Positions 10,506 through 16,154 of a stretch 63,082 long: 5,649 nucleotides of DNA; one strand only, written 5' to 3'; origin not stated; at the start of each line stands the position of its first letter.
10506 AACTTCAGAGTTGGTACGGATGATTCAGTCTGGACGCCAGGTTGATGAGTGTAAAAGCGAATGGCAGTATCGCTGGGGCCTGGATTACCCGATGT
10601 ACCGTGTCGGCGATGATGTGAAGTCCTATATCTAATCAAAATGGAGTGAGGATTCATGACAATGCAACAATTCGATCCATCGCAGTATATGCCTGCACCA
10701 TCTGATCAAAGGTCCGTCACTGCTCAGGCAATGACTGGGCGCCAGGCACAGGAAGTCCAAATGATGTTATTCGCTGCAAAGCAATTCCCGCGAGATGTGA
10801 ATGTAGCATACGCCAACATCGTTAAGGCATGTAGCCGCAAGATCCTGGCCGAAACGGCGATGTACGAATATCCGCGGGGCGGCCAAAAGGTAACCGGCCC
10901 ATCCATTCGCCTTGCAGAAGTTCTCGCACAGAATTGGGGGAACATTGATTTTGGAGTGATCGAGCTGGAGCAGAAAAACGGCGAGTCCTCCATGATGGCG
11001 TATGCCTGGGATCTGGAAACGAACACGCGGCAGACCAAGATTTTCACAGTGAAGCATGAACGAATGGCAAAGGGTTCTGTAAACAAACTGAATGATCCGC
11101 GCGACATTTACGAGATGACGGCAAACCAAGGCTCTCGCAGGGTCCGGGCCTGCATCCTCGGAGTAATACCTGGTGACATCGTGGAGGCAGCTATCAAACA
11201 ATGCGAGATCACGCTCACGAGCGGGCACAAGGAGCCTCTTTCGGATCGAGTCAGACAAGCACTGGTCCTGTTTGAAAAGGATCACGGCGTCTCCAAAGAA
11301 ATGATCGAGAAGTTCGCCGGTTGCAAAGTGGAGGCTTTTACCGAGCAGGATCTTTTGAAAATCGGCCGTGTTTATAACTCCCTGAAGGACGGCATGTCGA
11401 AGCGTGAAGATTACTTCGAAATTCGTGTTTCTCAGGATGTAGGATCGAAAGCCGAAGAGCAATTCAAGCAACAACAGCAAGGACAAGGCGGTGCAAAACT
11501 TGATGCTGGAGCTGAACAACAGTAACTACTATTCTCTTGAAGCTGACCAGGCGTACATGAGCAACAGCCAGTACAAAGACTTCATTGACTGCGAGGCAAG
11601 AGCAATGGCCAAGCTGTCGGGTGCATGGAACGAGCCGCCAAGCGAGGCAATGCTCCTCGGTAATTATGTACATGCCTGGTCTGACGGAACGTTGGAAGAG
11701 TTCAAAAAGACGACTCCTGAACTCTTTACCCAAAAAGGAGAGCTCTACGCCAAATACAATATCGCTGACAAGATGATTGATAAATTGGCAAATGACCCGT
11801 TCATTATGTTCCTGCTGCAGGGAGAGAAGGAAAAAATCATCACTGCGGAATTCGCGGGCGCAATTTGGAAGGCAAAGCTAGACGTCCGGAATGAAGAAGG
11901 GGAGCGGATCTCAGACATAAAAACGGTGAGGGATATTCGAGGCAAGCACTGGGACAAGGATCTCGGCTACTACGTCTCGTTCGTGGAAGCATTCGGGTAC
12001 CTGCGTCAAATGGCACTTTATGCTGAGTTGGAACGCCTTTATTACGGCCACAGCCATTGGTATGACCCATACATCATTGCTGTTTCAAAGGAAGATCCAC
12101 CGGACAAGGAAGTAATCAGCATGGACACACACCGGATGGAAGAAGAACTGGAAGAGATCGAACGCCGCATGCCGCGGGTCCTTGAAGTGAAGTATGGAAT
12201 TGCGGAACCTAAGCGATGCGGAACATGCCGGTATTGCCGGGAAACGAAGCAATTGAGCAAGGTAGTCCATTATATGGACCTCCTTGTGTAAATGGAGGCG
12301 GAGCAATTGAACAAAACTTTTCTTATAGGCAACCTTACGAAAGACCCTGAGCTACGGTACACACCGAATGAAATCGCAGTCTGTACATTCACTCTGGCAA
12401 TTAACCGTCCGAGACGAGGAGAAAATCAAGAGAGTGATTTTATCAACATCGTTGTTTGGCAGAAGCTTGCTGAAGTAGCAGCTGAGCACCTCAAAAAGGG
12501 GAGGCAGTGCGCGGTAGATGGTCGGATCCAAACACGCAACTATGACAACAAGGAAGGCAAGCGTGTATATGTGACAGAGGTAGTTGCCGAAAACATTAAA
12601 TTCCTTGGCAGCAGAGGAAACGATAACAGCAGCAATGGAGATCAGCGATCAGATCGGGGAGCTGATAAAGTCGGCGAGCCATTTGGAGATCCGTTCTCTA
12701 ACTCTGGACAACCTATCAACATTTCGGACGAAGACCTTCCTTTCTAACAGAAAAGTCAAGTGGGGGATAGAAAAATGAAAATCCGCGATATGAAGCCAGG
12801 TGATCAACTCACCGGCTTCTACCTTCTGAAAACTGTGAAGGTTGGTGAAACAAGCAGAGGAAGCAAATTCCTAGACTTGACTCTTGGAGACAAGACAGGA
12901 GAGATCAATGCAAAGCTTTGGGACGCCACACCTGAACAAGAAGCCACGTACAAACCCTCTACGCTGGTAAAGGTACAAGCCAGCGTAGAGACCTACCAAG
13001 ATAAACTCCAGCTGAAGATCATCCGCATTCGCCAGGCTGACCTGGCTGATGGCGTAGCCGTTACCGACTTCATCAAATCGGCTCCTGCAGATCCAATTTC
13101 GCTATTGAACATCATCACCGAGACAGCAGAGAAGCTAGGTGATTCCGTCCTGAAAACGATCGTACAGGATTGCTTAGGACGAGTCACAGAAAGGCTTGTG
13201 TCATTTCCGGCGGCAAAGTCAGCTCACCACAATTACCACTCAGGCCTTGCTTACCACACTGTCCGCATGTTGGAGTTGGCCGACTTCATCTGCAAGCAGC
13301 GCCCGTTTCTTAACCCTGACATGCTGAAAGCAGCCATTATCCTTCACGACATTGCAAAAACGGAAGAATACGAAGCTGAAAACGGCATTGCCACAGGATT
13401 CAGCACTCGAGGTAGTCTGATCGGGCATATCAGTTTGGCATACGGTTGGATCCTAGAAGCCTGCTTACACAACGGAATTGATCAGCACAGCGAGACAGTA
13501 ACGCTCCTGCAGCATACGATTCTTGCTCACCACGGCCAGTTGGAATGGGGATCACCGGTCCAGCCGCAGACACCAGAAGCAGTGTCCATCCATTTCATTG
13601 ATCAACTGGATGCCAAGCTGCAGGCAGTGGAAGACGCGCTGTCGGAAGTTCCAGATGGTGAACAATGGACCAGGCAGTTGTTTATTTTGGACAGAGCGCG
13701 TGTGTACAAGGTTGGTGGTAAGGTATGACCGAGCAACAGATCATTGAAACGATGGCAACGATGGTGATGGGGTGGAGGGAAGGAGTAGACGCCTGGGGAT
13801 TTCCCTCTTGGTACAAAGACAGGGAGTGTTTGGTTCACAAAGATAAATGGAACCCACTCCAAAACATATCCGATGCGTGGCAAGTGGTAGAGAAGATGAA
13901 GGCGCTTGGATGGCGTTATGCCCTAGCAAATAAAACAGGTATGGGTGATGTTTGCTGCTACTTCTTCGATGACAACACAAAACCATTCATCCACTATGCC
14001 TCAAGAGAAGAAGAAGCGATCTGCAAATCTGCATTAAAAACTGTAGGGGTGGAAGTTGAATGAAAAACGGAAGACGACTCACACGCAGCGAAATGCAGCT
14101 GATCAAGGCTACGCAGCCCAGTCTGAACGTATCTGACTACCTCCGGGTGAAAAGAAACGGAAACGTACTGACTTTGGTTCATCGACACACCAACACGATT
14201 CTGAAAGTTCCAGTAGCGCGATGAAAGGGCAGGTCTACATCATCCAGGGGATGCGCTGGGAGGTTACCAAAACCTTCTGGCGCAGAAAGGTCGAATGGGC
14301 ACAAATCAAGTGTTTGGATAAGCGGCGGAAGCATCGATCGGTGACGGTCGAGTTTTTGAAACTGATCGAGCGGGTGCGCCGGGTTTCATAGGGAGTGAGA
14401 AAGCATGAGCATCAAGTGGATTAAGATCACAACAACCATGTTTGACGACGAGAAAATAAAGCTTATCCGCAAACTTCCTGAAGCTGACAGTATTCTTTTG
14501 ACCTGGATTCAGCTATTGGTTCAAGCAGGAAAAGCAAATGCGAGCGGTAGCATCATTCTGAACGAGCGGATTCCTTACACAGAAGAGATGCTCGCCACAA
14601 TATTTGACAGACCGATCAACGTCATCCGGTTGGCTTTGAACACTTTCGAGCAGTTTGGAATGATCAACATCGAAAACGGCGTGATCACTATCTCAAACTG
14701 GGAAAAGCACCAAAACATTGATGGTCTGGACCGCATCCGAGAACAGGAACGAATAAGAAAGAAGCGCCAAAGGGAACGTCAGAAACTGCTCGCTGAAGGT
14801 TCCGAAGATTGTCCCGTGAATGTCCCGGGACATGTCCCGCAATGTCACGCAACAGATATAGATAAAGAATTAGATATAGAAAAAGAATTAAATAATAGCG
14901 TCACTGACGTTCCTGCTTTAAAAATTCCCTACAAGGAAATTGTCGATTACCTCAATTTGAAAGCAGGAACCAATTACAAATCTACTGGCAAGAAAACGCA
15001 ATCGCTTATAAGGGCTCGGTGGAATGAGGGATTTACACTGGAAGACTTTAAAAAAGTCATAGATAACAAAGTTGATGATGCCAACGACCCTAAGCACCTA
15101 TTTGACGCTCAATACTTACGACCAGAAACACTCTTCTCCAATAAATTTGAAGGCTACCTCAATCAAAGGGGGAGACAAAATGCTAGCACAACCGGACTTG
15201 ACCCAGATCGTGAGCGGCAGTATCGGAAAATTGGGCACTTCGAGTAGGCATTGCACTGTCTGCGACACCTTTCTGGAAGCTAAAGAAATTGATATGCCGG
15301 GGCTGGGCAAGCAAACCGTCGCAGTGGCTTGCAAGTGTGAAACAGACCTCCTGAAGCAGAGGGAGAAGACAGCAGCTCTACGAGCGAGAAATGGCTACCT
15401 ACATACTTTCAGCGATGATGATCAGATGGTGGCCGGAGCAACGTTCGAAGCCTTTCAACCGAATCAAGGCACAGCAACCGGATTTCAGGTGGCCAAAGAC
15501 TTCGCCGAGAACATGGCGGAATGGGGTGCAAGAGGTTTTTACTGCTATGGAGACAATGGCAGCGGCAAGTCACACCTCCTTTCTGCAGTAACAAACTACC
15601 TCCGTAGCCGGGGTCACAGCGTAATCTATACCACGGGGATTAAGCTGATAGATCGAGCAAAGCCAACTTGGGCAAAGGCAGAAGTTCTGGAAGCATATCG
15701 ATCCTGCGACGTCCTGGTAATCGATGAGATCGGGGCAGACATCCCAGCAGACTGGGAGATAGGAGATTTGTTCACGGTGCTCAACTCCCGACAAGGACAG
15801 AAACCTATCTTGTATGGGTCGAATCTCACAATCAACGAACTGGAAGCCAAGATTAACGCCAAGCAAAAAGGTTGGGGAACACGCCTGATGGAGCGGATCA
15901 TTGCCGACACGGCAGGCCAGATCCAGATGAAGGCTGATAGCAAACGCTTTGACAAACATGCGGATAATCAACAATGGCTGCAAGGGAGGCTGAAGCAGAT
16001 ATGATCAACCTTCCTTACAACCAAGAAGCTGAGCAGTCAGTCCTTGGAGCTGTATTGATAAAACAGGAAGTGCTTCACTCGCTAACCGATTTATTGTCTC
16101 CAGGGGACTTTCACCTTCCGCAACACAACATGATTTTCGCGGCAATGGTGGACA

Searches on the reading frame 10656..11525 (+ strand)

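Call 28: search_protein_families(library=phrogs, proteins=[window:10656-11525:+], max_evalue=0.001)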
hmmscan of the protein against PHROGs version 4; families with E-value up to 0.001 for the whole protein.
window:10656-11525:+ (289 aa): 1 family
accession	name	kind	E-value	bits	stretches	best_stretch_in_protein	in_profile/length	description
phrog_3657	-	unknown function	7.3e-111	370.8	1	14-277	14-275/289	-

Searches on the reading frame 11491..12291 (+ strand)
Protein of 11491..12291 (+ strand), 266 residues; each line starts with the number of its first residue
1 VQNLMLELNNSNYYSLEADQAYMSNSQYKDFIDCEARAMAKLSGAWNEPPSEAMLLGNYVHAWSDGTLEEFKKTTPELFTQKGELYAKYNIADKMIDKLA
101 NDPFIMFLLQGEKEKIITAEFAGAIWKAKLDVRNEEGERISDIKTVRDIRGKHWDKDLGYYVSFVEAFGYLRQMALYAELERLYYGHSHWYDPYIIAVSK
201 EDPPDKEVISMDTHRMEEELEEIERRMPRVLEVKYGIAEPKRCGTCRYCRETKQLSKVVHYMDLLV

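Call 28: search_protein_families(library=phrogs, proteins=[window:11491-12291:+], max_evalue=0.001)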
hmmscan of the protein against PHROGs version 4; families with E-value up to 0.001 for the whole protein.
window:11491-12291:+ (266 aa): 2 families
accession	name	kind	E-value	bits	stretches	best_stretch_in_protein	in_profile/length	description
phrog_1227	-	DNA, RNA and nucleotide metabolism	8.9e-90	301.6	1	6-265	2-267/268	exonuclease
phrog_412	-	DNA, RNA and nucleotide metabolism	1.6e-11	45.1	1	88-220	242-371/440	exonuclease VIII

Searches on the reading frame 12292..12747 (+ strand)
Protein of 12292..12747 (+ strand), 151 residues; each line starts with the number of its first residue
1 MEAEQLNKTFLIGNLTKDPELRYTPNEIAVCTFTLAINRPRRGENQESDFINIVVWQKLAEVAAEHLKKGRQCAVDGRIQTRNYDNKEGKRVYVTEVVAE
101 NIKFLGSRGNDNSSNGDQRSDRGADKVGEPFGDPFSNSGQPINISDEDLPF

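Call 28: search_protein_families(library=phrogs, proteins=[window:12292-12747:+], max_evalue=0.001)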
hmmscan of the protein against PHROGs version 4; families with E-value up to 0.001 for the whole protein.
window:12292-12747:+ (151 aa): 6 families
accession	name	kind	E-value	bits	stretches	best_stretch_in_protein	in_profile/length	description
phrog_44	-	DNA, RNA and nucleotide metabolism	4.9e-58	198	1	1-151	82-228/271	single strand DNA binding protein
phrog_27667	-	DNA, RNA and nucleotide metabolism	6.5e-15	56.1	1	74-122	3-49/61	single strand DNA binding protein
phrog_25370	-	unknown function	2.3e-13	50.6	1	6-40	2-36/48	-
phrog_12631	-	DNA, RNA and nucleotide metabolism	3.9e-09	37.6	1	6-43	30-67/78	single strand DNA binding protein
phrog_26861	-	unknown function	7.5e-07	29.6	1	7-87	135-211/242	-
phrog_378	-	DNA, RNA and nucleotide metabolism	0.00018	22.8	1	69-151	106-163/163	single strand DNA binding protein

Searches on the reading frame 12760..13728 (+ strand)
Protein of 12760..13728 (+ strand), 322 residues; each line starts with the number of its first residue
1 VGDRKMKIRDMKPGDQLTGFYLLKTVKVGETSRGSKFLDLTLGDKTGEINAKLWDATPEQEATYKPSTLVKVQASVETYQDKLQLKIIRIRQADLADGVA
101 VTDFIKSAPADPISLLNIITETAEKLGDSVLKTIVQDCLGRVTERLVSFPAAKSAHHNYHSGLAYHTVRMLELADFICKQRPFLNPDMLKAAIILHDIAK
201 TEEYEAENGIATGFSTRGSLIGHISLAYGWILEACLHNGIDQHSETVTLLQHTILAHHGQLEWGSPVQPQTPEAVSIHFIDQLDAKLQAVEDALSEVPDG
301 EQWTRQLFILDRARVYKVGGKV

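Call 28: search_protein_families(library=phrogs, proteins=[window:12760-13728:+], max_evalue=0.001)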
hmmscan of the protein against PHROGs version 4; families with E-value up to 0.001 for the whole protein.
window:12760-13728:+ (322 aa): 1 family
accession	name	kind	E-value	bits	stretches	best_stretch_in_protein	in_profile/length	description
phrog_5889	-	unknown function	1.5e-13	51.7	1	118-292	21-200/242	-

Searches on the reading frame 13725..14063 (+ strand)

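Call 28: search_protein_families(library=phrogs, proteins=[window:13725-14063:+], max_evalue=0.001)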
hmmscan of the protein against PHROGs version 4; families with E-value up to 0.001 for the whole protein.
window:13725-14063:+ (112 aa): 1 family
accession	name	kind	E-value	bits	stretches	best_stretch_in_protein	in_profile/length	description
phrog_8017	-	unknown function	1.9e-22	80.4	1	1-111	1-109/111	-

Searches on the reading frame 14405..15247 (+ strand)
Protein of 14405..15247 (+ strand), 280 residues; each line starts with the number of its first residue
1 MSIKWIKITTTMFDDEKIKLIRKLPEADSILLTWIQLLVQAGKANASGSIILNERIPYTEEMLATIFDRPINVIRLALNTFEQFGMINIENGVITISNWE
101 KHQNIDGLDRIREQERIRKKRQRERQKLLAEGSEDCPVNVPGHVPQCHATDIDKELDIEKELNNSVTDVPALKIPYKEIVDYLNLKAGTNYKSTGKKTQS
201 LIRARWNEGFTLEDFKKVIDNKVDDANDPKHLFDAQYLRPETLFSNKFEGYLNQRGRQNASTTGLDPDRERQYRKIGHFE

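Call 28: search_protein_families(library=phrogs, proteins=[window:14405-15247:+], max_evalue=0.001)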
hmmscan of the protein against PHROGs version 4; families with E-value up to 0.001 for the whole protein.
window:14405-15247:+ (280 aa): 14 families
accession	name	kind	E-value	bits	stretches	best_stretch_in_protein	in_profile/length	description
phrog_1163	-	unknown function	8.4e-84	282.5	1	3-262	4-258/273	-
phrog_11769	-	unknown function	3.4e-61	208.4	1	2-137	6-142/431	-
phrog_4880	-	DNA, RNA and nucleotide metabolism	3.9e-52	178.5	1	3-165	4-167/304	replisome organizer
phrog_428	-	DNA, RNA and nucleotide metabolism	9.7e-40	138.1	1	127-261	197-317/455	replication initiation protein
phrog_10469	-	DNA, RNA and nucleotide metabolism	4.3e-39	135.6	1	2-221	6-236/305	DnaD-like helicase loader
phrog_186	-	DNA, RNA and nucleotide metabolism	2.8e-23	84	1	2-165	19-163/308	DnaD-like helicase loader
phrog_5968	-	DNA, RNA and nucleotide metabolism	6.9e-18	65.9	1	5-174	12-179/273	replisome organizer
phrog_20981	-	unknown function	6.3e-15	56.6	1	169-257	170-256/293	-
phrog_1701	-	DNA, RNA and nucleotide metabolism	1.7e-13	52.1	1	104-259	149-303/323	DnaD-like helicase loader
phrog_22793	-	unknown function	2.5e-11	44.5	1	176-257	59-138/177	-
phrog_20827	-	unknown function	9.6e-06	26.5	1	177-258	86-165/252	-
phrog_1408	-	DNA, RNA and nucleotide metabolism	1.3e-05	25.9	1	15-135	14-133/302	replication initiation protein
phrog_3926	-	DNA, RNA and nucleotide metabolism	0.00079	20.2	0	3-120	4-104/312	replication initiation protein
phrog_21423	-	unknown function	0.00095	20.1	0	1-136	1-137/157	-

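Call 92: find_related_loci(query=window:14405-15247:+, collection=viral_contigs, flank=10000)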
Query window:14405-15247:+ (280 aa) in viral_contigs; peptide patterns used: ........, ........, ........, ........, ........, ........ (x = any residue, [..] = any of these).
599 stretches matched a pattern (row limit reached: there are more); 578 encode a relative of the query (tblastn E <= 1e-3); the best 80 are kept; 80 distinct loci.
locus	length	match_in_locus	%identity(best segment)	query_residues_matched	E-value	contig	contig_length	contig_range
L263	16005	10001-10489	90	1-163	5e-97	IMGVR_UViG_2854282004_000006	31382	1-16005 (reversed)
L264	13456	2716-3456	55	3-264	4e-87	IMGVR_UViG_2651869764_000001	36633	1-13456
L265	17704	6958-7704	54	1-268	6e-85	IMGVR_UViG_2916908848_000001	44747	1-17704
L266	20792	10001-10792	54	3-272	5e-81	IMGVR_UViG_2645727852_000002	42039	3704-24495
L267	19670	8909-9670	54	3-263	2e-80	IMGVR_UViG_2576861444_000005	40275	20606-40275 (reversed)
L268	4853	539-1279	55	2-266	9e-80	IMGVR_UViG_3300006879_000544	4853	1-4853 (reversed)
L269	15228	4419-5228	50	3-276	5e-79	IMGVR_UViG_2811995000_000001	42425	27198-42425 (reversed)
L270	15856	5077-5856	54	3-257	4e-79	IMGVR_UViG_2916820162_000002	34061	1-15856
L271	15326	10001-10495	76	1-168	5e-79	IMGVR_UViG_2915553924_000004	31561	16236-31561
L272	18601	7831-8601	52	4-254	2e-77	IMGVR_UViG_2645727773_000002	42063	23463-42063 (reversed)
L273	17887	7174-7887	53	3-254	2e-76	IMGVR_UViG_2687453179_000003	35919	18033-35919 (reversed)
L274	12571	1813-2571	51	3-253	1e-76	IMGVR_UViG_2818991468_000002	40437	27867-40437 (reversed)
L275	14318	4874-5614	54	1-256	6e-76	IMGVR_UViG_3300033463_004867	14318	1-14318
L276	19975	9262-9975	54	3-254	7e-76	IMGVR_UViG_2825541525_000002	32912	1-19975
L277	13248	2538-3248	50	1-256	2e-74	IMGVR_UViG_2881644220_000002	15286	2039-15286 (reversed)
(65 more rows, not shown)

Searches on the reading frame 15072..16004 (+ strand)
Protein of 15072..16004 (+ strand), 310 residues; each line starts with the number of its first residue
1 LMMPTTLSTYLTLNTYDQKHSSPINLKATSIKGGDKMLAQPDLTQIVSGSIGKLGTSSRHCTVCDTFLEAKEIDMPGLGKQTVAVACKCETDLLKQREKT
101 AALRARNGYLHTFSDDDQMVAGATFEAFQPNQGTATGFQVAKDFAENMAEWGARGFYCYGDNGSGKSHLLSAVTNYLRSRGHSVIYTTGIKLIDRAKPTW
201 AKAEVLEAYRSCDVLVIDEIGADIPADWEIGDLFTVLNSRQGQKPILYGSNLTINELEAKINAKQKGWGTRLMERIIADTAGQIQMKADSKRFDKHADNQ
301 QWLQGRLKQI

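Call 28: search_protein_families(library=phrogs, proteins=[window:15072-16004:+], max_evalue=0.001)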
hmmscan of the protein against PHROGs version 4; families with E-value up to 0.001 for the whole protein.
window:15072-16004:+ (310 aa): 3 families
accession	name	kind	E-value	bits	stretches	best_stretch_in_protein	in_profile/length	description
phrog_50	-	DNA, RNA and nucleotide metabolism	4e-39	136.1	1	53-295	270-513/570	DnaC-like helicase loader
phrog_3277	-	DNA, RNA and nucleotide metabolism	1.1e-23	84.9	1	153-299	10-160/168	DnaC-like helicase loader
phrog_27475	-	unknown function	0.00049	19.7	1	160-295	449-586/599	-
